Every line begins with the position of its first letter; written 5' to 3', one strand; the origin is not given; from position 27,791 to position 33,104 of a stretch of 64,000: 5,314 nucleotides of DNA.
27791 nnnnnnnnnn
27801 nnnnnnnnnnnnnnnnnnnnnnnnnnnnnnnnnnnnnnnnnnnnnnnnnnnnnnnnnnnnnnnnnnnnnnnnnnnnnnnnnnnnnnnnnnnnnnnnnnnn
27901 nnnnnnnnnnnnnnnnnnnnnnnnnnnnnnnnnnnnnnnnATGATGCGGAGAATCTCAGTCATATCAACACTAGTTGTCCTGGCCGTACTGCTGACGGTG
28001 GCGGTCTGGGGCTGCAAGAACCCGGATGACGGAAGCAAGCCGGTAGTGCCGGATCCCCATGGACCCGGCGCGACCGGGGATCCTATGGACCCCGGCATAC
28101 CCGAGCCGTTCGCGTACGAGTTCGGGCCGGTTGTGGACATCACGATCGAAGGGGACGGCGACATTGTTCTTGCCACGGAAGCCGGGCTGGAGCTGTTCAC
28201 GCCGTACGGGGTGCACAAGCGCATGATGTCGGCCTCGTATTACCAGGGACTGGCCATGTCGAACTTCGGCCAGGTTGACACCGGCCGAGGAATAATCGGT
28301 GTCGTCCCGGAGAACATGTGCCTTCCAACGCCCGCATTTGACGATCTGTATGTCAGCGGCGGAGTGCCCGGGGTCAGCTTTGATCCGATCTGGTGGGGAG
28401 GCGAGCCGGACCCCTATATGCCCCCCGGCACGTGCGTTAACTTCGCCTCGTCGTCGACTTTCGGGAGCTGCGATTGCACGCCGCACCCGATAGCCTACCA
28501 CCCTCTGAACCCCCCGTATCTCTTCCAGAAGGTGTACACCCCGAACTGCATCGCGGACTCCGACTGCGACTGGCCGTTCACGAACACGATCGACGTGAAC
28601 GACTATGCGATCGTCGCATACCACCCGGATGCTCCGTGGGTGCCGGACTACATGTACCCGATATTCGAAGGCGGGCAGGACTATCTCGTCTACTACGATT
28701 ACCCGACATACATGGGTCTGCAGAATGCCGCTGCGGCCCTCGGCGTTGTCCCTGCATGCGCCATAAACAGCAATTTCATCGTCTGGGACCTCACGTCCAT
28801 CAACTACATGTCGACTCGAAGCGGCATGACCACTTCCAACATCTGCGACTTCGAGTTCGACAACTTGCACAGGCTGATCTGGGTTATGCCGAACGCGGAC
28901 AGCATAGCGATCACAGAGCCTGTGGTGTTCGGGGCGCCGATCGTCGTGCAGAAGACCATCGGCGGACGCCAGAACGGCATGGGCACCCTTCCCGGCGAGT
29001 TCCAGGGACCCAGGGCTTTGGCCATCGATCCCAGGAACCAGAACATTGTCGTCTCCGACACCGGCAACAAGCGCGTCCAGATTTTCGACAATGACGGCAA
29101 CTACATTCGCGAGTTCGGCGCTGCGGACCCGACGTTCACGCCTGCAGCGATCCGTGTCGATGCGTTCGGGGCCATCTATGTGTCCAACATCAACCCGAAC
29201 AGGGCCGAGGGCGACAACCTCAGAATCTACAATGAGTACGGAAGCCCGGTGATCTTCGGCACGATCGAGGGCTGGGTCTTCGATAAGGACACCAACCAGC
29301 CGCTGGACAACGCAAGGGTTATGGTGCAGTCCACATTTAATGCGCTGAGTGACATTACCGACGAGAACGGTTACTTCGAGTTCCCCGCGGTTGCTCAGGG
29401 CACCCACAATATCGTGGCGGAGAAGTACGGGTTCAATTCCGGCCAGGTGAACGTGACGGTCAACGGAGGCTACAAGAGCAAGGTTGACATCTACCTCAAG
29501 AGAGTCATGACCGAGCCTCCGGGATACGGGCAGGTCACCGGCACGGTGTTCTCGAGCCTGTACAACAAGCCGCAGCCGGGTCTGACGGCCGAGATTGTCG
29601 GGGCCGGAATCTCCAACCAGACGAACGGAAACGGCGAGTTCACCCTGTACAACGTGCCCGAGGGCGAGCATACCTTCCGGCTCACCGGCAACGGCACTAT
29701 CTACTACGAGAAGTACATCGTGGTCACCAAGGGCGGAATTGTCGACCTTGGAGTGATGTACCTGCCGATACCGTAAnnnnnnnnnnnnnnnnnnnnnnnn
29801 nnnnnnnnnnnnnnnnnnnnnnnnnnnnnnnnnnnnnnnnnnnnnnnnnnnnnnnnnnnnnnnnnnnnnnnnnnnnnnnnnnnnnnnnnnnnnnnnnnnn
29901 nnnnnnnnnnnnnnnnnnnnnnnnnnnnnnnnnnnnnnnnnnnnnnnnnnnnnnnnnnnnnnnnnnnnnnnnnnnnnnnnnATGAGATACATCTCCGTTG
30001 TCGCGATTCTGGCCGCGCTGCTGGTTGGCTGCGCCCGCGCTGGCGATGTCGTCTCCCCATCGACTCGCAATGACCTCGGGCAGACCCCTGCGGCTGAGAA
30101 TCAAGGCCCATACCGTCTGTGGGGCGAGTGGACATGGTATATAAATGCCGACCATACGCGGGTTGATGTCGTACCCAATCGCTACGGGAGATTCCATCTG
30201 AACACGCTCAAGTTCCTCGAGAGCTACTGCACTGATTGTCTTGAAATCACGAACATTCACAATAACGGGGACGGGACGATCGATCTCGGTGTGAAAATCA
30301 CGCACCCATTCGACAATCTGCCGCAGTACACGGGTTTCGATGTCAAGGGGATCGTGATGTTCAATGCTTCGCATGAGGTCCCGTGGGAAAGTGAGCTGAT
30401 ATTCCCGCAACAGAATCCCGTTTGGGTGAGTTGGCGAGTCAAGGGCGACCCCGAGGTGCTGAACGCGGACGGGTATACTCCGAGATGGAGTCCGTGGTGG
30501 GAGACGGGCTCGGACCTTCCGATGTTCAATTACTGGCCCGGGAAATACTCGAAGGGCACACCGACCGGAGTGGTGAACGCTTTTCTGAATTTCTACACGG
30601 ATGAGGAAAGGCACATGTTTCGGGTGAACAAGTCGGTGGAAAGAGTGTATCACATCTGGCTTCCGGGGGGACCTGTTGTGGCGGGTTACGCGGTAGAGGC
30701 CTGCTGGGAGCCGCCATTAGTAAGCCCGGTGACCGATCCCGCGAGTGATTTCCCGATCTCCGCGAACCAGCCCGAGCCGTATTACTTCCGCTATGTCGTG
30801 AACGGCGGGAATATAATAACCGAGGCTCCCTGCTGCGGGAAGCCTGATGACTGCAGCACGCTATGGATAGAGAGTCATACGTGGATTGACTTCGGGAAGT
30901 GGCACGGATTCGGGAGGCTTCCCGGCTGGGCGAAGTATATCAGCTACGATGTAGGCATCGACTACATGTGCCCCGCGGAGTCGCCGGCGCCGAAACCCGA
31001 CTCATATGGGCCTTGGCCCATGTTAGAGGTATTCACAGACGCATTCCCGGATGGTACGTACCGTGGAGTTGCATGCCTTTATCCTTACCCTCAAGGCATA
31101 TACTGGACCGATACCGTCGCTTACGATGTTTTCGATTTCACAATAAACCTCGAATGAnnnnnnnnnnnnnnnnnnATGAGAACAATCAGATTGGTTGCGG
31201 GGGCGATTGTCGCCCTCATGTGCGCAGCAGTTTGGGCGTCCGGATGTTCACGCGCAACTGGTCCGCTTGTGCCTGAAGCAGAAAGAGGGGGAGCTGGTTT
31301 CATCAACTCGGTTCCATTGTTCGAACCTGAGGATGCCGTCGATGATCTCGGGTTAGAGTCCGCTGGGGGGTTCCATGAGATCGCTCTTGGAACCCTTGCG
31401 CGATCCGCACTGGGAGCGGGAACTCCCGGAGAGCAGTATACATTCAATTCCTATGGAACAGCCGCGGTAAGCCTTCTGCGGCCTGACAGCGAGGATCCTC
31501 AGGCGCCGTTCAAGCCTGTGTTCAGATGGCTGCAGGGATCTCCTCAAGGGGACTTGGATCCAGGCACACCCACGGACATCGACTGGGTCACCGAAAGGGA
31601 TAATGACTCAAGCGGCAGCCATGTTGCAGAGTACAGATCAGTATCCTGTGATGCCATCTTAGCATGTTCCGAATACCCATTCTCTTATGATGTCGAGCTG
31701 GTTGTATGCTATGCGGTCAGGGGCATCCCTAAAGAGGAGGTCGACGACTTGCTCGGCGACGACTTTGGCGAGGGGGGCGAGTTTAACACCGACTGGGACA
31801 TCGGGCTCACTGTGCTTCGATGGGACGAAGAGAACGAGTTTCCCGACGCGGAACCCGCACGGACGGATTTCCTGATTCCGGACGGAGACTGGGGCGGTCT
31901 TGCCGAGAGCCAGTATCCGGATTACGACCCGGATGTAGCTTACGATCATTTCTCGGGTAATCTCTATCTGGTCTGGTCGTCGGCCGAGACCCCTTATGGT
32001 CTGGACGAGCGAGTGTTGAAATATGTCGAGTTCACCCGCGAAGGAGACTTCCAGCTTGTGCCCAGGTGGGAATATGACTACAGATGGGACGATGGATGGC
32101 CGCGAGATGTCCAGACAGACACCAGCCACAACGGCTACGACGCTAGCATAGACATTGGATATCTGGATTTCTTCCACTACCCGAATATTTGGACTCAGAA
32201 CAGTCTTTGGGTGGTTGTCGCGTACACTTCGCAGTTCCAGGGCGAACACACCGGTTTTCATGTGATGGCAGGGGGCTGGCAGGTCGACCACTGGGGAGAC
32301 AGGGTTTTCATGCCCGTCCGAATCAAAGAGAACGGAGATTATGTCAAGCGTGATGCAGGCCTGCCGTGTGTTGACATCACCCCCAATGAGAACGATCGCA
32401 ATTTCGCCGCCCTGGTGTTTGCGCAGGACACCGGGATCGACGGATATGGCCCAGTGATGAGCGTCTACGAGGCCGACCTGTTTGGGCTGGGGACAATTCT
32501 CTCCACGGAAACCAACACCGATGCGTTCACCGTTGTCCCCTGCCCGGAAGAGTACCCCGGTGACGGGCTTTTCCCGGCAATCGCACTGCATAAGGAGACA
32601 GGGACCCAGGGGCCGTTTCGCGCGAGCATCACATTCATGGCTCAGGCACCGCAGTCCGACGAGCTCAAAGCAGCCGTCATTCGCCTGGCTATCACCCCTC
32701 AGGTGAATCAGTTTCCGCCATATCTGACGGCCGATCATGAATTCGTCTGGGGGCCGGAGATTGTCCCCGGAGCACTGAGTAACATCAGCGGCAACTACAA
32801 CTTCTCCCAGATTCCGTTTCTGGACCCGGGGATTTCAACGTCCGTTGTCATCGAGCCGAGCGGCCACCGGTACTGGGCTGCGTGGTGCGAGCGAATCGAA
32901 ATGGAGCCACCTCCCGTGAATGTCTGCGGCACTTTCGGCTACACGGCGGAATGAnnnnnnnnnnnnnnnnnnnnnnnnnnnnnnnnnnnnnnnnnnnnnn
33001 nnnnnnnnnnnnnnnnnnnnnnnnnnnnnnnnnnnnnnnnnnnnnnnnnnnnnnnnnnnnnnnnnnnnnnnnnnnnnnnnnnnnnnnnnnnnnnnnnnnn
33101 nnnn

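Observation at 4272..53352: Nine-member lipoprotein family with an unassigned conserved N-terminal domain and swappable surface passengers (candidate undescribed surface-display system)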

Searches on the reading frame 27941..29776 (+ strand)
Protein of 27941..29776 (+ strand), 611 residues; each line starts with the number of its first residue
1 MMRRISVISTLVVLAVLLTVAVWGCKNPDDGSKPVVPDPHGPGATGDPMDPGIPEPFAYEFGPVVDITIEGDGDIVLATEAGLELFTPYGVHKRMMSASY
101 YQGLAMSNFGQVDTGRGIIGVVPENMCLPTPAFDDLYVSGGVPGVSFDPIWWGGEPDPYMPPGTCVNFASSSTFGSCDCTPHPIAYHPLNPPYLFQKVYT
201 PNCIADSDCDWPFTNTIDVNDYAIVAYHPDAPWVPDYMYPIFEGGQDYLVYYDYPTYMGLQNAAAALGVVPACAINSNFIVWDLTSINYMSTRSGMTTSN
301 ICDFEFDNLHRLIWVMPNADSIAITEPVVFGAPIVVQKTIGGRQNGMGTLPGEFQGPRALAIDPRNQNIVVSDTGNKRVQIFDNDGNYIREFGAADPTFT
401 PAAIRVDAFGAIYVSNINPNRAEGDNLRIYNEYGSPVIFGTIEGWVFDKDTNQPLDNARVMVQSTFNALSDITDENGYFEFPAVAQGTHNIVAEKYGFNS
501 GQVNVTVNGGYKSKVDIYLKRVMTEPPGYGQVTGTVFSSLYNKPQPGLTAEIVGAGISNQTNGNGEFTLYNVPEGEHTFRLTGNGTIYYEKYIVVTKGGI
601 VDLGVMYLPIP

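Call 13: search_protein_families(library=pfam, proteins=[window:27941-29776:+], max_evalue=0.001)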
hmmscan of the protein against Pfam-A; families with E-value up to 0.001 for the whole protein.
window:27941-29776:+ (611 aa): 4 families
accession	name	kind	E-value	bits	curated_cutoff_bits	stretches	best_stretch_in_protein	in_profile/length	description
PF13715.12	CarbopepD_reg_2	-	5.7e-20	71.6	32.2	2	442-520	1-77/88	CarboxypepD_reg-like domain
PF13620.12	CarboxypepD_reg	-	3.3e-18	66.3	32.3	2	441-519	1-81/82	Carboxypeptidase regulatory-like domain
PF09430.16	EMC7_beta-sandw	-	3.7e-08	34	26.6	0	451-513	3-65/122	ER membrane protein complex subunit 7, beta-sandwich domain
PF01436.27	NHL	-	1.4e-05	25.3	20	1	354-382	1-28/28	NHL repeat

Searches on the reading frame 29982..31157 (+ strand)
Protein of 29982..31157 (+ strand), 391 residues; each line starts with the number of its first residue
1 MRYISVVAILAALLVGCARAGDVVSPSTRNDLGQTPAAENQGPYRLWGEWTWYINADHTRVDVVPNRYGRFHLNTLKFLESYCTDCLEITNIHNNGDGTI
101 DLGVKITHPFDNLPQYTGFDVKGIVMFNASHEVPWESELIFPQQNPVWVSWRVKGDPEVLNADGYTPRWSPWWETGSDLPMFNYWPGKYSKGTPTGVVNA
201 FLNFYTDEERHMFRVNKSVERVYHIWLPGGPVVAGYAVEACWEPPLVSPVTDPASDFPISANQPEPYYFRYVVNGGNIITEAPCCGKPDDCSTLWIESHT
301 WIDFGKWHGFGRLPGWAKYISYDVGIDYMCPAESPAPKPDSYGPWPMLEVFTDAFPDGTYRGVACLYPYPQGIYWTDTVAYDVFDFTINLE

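Call 4: search_protein_families(library=pfam, proteins=[window:29982-31157:+], max_evalue=0.1)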
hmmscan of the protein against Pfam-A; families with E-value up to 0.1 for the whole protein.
window:29982-31157:+ (391 aa): 0 families

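Call 5: search_protein_families(library=ncbifam, proteins=[window:29982-31157:+], max_evalue=0.1)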
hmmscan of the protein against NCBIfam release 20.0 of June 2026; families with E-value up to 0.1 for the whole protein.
window:29982-31157:+ (391 aa): 0 families

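Call 19: find_homologous_proteins(query=window:29982-31157:+)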
Query window:29982-31157:+ (391 aa): 348 proteins with E <= 0.001 among 3368 candidates; the best 120 are listed.
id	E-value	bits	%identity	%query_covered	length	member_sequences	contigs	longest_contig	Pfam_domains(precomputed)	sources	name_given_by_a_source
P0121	2.9e-283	957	100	100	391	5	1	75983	-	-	-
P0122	7.3e-138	478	54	100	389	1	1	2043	-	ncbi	ncbi:MAG: hypothetical protein ABIC40_03835 [bacterium]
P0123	3.4e-137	476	53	100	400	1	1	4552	-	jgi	jgi:hypothetical protein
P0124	2.1e-133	463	56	99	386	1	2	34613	-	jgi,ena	-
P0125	4.0e-133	462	54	99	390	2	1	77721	-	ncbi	-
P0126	5.6e-132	459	53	100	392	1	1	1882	-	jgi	jgi:hypothetical protein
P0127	1.9e-130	454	53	100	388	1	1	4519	-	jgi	jgi:hypothetical protein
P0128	2.7e-130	453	52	100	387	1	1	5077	-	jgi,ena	-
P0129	1.2e-128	448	53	100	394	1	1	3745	-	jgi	-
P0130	1.9e-127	444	53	98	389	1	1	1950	-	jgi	jgi:hypothetical protein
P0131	5.5e-127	442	54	100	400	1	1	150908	-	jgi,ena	-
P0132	3.0e-126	440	55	100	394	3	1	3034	-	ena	-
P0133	6.8e-126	439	54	100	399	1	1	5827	-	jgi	-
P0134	1.3e-125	438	52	100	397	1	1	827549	-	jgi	-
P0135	3.1e-125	437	53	100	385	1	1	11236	-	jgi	jgi:hypothetical protein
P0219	1.4e-111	392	48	99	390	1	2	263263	-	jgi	-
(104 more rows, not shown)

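Call 24: find_encoding_contigs(protein=P0134, flank=10000, max_places=2)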
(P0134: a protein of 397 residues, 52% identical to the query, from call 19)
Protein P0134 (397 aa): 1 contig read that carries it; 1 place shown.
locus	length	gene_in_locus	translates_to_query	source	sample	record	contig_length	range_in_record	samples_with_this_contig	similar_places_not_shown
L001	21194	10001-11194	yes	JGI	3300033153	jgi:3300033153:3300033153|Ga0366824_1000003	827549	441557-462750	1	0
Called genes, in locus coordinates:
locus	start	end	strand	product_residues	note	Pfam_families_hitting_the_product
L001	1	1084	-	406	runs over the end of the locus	PF00884:Sulfatase, PF01663:Phosphodiest (faint), PF02995:DUF229 (weak), PF16347:SGSH_C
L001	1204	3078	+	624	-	-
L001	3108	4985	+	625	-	-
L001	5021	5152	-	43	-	-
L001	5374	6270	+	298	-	-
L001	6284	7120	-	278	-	-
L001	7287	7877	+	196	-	-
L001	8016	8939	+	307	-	-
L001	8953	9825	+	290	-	PF00889:EF_TS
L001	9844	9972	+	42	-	-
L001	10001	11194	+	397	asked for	-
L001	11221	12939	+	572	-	-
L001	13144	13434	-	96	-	PF04316:FlgM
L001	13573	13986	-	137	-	-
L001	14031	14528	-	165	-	PF10135:Rod-binding (weak)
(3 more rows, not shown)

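Call 26: find_related_loci(query=A2, collection=genome_contigs, flank=6000)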
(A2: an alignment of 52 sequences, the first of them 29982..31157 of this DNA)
Query A2 (391 aa) in genome_contigs; peptide patterns used: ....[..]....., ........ (x = any residue, [..] = any of these).
149 stretches matched a pattern; 97 encode a relative of the query (tblastn E <= 1e-3); the best 80 are kept; 80 distinct loci.
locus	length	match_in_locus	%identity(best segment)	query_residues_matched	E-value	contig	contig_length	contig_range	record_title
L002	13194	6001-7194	52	1-391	1e-122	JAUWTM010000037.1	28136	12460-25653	MAG: Planctomycetota bacterium isolate CSMAG_2580 CSMAG_2580_k127_10121480_length_28136_cov_11.0000, whole genome shotgu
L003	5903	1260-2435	50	1-390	2e-122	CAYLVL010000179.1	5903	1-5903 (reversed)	MAG TPA_asm: uncultured Planctomycetota bacterium isolate binchicken_co184_441 genome assembly, contig: NODE_28828_lengt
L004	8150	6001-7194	50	1-389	2e-119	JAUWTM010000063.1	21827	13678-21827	MAG: Planctomycetota bacterium isolate CSMAG_2580 CSMAG_2580_k127_9040145_length_21827_cov_12.0000, whole genome shotgun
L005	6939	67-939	60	16-303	2e-116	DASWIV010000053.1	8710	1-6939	MAG TPA_asm: bacterium isolate SMAG_U2878 k141_2284745, whole genome shotgun sequence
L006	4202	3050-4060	55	16-337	9e-116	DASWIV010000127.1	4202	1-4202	MAG TPA_asm: bacterium isolate SMAG_U2878 k141_1992024, whole genome shotgun sequence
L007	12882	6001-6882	59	16-301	3e-113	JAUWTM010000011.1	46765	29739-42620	MAG: Planctomycetota bacterium isolate CSMAG_2580 CSMAG_2580_k127_4294159_length_46765_cov_10.0000, whole genome shotgun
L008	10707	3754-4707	58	1-308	4e-113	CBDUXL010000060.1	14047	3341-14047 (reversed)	MAG TPA_asm: uncultured bacterium isolate SRR22302370_binner13_Refined_2 genome assembly, contig: ERZ25074855.3388, whol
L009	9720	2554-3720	50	1-389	2e-112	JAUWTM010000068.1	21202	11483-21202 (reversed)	MAG: Planctomycetota bacterium isolate CSMAG_2580 CSMAG_2580_k127_2662447_length_21202_cov_10.0000, whole genome shotgun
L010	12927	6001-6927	56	1-308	3e-110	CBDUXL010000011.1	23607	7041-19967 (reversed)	MAG TPA_asm: uncultured bacterium isolate SRR22302370_binner13_Refined_2 genome assembly, contig: ERZ25074855.1387, whol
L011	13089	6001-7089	50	1-364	3e-109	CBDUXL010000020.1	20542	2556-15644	MAG TPA_asm: uncultured bacterium isolate SRR22302370_binner13_Refined_2 genome assembly, contig: ERZ25074855.1741, whol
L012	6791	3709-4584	58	16-301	2e-108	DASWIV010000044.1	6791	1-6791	MAG TPA_asm: bacterium isolate SMAG_U2878 k141_49776, whole genome shotgun sequence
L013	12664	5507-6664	50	4-389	3e-108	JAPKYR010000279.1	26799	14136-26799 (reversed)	MAG: bacterium isolate LacPavin_0920_SED3_MAG_49_9 LacPavin_0920_SED3_scaffold_862066, whole genome shotgun sequence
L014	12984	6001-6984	53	1-325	2e-106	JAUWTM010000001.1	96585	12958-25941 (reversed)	MAG: Planctomycetota bacterium isolate CSMAG_2580 CSMAG_2580_k127_10182689_length_96585_cov_29.3807, whole genome shotgu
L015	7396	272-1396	49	1-367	4e-106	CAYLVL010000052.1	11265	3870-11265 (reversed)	MAG TPA_asm: uncultured Planctomycetota bacterium isolate binchicken_co184_441 genome assembly, contig: NODE_11237_lengt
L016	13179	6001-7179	47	1-389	2e-104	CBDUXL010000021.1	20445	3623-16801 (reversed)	MAG TPA_asm: uncultured bacterium isolate SRR22302370_binner13_Refined_2 genome assembly, contig: ERZ25074855.1758, whol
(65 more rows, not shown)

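Call 28: predict_structure(alignment_id=A2)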
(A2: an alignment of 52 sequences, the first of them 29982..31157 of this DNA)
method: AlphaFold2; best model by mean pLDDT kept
length: 391 residues; sequences in the alignment: 52
mean_pLDDT: 67.9   pTM: 0.71
mean pLDDT of the five models: 67.9, 57.4, 57.0, 56.7, 54.3
residues with pLDDT >= 90: 61; 70-90: 134; 50-70: 104; < 50: 92
segments of 3 or more residues with pLDDT < 50: 18-41, 68-80, 175-192, 300-305, 314-321, 323-328, 337-342, 373-376
pLDDT, mean of each block of 10 residues (from residue 1): 75 57 34 39 59 85 66 36 74 94 91 88 85 63 67 91 77 48 38 65 88 93 94 83 86 88 56 75 65 54 50 49 48 51 52 80 68 51 84 83
secondary structure, 60 per line:
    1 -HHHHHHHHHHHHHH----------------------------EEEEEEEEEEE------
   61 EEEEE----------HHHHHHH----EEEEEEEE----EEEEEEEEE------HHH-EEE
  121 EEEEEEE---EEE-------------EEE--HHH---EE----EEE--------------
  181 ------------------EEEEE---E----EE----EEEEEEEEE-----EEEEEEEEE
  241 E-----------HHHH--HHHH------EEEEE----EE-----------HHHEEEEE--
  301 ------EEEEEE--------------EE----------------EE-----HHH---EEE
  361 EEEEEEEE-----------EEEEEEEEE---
elements in order: H2-15 E44-54 E61-65 H76-82 E87-94 E99-107 E118-127 E131-133 E147-149 E164-166 E199-203 E218-226 E232-241 H253-256 H259-262 E269-273 E294-298 E307-312 E358-368 E380-388

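Call 30: fold_search(model_id=the predicted structure, library=pdb)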
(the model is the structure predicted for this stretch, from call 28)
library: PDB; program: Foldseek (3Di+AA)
matches with E <= 10: 549; with E <= 0.001: 0
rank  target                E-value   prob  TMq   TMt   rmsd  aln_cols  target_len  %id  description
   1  2jkr_M                2.1e-02  0.28  0.14  0.14  20.3       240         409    7  AP2 CLATHRIN ADAPTOR CORE with Dileucine peptide RM(phosphoS)QIKRLLSE (released 2008-10-28)
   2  3l81_A                2.1e-02  0.25  0.11  0.16  19.3       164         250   10  Crystal structure of adaptor protein complex 4 (AP-4) mu4 subunit C-terminal domain, in complex with a sorting peptide (released 2010-06-02)
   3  7rwa_M                2.4e-02  0.25  0.12  0.12  18.7       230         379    6  AP2 bound to heparin and Tgn38 tyrosine cargo peptide (released 2022-03-30)
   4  5wtb_B                3.0e-02  0.07  0.08  0.09  22.1       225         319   10  Complex Structure of Staphylococcus aureus SdrE with human complement factor H (released 2017-07-19)
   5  9uuj_A                3.3e-02  0.33  0.14  0.20  22.0       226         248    6  Crystal structure of the mu2 subunit of the clathrin-adaptor protein 2 (AP2) bound to HPV16 E7(residues 22-39) (released 2025-09-10)
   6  4es9_C                3.3e-02  0.13  0.14  0.18  20.5       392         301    9  Crystal Structure of the adhesin domain of Epf from Streptococcus pyogenes in P21 (released 2012-09-19)
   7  4es9_A                3.5e-02  0.12  0.14  0.17  21.3       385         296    9  Crystal Structure of the adhesin domain of Epf from Streptococcus pyogenes in P21 (released 2012-09-19)
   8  4es9_D                3.9e-02  0.13  0.15  0.18  20.5       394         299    8  Crystal Structure of the adhesin domain of Epf from Streptococcus pyogenes in P21 (released 2012-09-19)
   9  9jrr_A                4.4e-02  0.09  0.10  0.18  17.7       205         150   12  Crystal structure of YjgK from Salmonella Typhimurium (released 2025-07-02)
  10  6bnt_A                5.1e-02  0.25  0.13  0.19  18.4       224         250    6  Crystal structure of AP2 mu1 adaptin C-terminal domain with IRS-1 peptide (released 2018-11-21)
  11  7oho_MMM              5.1e-02  0.21  0.13  0.13  22.0       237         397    6  Crystal structure of AP2 FCHO2 chimera (released 2022-06-01)
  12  5wrk_A                5.7e-02  0.23  0.13  0.20  19.2       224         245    8  Mu2 subunit of the clathrin adaptor complex AP2 in complex with IRS-1 Y608 peptide (released 2017-12-06)
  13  4qaw_C                5.7e-02  0.10  0.14  0.11  18.5       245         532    6  Structure of modular Xyn30D from Paenibacillus barcinonensis (released 2014-10-08)
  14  3ml6_B                6.7e-02  0.18  0.13  0.15  23.3       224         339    7  a complex between Dishevelled2 and clathrin adaptor AP-2 (released 2010-08-11)
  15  4mdr_A                7.1e-02  0.72  0.16  0.24   9.9       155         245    9  Crystal structure of adaptor protein complex 4 (AP-4) mu4 subunit C-terminal domain D190A mutant, in complex with a so (released 2014-03-12)
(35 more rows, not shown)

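Call 50: search_solved_structures(query=A2, max_evalue=10)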
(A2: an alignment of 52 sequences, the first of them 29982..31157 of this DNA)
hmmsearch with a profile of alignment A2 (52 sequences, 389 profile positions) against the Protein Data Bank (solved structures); distinct sequences matched with E-value up to 10: 0.

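Call 75: search_protein_families(library=phrogs, proteins=[window:29982-31157:+], max_evalue=0.1)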
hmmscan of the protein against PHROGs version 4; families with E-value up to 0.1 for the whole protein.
window:29982-31157:+ (391 aa): 0 families

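Call 83: find_encoding_contigs(protein=P0219, flank=10000, max_places=1)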
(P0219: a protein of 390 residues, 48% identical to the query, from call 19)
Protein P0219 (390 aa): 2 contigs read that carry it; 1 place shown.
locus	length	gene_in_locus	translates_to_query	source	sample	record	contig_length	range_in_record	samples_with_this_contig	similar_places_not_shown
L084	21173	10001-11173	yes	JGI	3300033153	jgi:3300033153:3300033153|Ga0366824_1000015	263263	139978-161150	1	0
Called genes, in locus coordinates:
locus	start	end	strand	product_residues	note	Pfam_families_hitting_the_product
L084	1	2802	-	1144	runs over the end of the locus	PF26549:Tricorn_N, PF07676:PD40 (weak), PF26550:Tricorn_2nd (weak), PF07676:PD40 (weak), PF26549:Tricorn_N (weak), PF26550:Tricorn_2nd (weak), PF14684:Tricorn_C1, PF03572:Peptidase_S41, +3 more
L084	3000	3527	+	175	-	-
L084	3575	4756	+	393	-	PF01979:Amidohydro_1, PF07969:Amidohydro_3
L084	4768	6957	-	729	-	PF00801:PKD (faint), PF22352:K319L-like_PKD (faint), PF18911:PKD_4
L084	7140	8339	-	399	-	-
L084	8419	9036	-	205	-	PF13490:zf-HC2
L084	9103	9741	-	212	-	PF07638:Sigma70_ECF, PF04542:Sigma70_r2, PF08281:Sigma70_r4_2, PF04545:Sigma70_r4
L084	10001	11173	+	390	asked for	-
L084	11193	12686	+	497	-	-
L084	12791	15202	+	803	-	PF00801:PKD, PF18911:PKD_4, PF13620:CarboxypepD_reg (faint), PF17210:SdrD_B (faint)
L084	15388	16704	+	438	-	PF14522:Cytochrome_C7 (faint), PF13447:Multi-haem_cyto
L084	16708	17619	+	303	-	-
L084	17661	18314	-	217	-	-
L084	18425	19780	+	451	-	-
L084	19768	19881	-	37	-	-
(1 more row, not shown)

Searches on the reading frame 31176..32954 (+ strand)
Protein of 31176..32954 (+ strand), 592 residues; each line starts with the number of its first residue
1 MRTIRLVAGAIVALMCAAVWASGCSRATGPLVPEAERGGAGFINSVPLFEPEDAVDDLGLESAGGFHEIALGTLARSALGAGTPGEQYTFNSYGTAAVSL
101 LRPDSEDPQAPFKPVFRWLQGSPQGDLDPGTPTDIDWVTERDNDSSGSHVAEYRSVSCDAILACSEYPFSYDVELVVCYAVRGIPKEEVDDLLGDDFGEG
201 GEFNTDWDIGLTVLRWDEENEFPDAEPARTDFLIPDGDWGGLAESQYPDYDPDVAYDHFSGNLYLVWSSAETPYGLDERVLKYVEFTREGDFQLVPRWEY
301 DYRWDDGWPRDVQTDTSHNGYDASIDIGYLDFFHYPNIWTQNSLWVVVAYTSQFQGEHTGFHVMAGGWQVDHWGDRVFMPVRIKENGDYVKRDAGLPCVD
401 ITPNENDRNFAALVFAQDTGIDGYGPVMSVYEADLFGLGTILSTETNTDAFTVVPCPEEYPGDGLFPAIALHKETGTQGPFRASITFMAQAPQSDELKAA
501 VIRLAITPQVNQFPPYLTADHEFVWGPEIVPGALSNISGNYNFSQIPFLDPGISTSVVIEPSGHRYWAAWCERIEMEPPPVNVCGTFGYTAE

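Call 4: search_protein_families(library=pfam, proteins=[window:31176-32954:+], max_evalue=0.1)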
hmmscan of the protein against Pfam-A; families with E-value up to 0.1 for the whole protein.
window:31176-32954:+ (592 aa): 0 families

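Call 5: search_protein_families(library=ncbifam, proteins=[window:31176-32954:+], max_evalue=0.1)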
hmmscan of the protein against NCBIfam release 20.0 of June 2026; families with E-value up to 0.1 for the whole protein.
window:31176-32954:+ (592 aa): 0 families

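Call 56: search_protein_families(library=pfam, proteins=[window:31176-32954:+], max_evalue=5)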
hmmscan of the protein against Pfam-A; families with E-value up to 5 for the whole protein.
window:31176-32954:+ (592 aa): 0 families

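Call 74: search_solved_structures(query=window:31176-32954:+, max_evalue=10)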
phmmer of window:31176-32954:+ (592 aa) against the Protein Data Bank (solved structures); distinct sequences matched with E-value up to 10: 1.
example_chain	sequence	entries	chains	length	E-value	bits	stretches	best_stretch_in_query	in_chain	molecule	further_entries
5fj8_I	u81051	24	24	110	0.06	15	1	161-198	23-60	DNA-DIRECTED RNA POLYMERASE III SUBUNIT RPC10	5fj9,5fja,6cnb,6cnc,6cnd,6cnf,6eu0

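Call 75: search_protein_families(library=phrogs, proteins=[window:31176-32954:+], max_evalue=0.1)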
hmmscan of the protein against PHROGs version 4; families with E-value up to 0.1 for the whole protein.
window:31176-32954:+ (592 aa): 0 families
